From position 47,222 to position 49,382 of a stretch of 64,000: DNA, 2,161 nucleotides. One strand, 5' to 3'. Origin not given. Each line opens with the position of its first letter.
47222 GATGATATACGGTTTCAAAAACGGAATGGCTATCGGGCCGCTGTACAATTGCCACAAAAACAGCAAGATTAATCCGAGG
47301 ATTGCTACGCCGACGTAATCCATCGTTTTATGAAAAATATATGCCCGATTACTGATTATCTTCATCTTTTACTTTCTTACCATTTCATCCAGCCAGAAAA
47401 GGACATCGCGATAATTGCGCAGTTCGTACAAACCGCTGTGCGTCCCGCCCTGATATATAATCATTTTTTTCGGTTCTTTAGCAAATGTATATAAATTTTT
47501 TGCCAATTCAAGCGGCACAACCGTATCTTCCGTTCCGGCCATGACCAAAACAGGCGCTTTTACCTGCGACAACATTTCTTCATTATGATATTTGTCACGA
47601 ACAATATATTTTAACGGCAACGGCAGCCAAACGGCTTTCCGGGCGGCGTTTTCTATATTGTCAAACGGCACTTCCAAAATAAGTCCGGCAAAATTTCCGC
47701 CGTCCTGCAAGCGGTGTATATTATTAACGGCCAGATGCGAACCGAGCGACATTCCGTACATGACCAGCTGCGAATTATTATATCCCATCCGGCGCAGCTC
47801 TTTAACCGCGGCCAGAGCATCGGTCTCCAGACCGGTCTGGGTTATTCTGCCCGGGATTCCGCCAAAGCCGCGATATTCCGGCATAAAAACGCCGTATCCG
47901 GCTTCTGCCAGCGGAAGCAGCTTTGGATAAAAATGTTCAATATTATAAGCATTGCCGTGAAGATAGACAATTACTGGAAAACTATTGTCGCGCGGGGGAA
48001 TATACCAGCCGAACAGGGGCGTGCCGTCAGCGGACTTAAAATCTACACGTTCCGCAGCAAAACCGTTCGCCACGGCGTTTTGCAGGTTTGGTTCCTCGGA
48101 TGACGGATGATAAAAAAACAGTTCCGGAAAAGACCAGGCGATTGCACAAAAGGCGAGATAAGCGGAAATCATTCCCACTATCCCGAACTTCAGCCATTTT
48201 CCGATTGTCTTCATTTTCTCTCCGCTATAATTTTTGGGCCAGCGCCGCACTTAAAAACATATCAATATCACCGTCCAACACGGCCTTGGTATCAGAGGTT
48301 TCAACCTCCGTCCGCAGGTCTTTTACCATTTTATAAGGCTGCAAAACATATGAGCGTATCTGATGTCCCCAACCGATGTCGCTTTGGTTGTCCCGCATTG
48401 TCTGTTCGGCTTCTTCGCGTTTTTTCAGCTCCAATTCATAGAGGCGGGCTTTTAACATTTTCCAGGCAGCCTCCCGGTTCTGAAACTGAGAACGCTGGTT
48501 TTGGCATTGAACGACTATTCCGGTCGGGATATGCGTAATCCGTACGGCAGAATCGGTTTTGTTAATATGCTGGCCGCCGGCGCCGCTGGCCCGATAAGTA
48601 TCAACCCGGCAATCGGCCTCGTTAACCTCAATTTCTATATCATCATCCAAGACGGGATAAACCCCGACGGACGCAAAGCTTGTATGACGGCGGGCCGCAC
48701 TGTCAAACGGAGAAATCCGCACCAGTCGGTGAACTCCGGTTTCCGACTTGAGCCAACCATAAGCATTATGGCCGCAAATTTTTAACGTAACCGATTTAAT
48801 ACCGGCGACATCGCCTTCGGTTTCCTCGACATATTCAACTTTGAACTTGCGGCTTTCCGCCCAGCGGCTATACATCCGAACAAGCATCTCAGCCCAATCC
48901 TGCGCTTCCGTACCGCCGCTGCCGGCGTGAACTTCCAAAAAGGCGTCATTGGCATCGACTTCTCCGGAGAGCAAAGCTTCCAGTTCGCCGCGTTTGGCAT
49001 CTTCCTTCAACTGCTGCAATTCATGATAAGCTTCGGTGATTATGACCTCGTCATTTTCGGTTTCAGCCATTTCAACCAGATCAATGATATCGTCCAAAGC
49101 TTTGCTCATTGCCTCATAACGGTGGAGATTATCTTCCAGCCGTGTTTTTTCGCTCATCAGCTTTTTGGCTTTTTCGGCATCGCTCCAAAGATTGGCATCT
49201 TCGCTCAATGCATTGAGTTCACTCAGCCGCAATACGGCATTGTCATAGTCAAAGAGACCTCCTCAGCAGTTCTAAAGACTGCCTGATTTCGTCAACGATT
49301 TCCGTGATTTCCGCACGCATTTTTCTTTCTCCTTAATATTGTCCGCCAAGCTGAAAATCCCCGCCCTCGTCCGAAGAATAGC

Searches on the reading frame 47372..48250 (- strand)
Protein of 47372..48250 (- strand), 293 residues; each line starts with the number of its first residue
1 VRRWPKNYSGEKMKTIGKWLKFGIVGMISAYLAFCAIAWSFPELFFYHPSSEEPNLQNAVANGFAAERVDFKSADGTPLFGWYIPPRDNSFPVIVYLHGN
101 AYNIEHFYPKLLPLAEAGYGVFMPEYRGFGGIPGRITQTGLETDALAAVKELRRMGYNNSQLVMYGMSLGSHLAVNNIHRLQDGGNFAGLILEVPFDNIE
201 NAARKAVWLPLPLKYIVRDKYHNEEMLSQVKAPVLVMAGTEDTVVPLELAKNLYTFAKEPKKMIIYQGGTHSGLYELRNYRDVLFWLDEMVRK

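Call 75: search_protein_families(library=pfam, proteins=[window:47372-48250:-], max_evalue=0.00001)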
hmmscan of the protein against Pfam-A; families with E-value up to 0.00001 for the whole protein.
window:47372-48250:- (293 aa): 6 families
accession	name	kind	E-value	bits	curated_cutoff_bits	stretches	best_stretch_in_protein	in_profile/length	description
PF12146.15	Hydrolase_4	-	1.8e-15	57.3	27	1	93-203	6-117/239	Serine aminopeptidase, S33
PF00561.26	Abhydrolase_1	-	1e-10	42.2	25.8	1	92-174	1-83/245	alpha/beta hydrolase fold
PF12697.13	Abhydrolase_6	-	1e-07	33.3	26.3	1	94-225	1-124/217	Alpha/beta hydrolase family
PF05448.18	AXE1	-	1.1e-07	31.4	21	0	68-143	58-125/321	Acetyl xylan esterase (AXE1)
PF00326.27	Peptidase_S9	-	1.6e-07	31.4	22.6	1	110-291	6-210/213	Prolyl oligopeptidase family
PF20434.5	BD-FAE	-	1.7e-07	31.4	26.8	0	83-175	4-104/215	BD-FAE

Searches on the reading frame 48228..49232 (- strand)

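Call 75: search_protein_families(library=pfam, proteins=[window:48228-49232:-], max_evalue=0.00001)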
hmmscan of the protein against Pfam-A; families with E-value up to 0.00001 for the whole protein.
window:48228-49232:- (335 aa): 2 families
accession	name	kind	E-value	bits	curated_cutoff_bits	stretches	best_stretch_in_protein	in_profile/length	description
PF03462.23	PCRF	-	1.1e-58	198.7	24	1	2-189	4-194/194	PCRF domain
PF00472.26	RF-1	-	3.4e-45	153.2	35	1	197-307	1-116/116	RF-1 domain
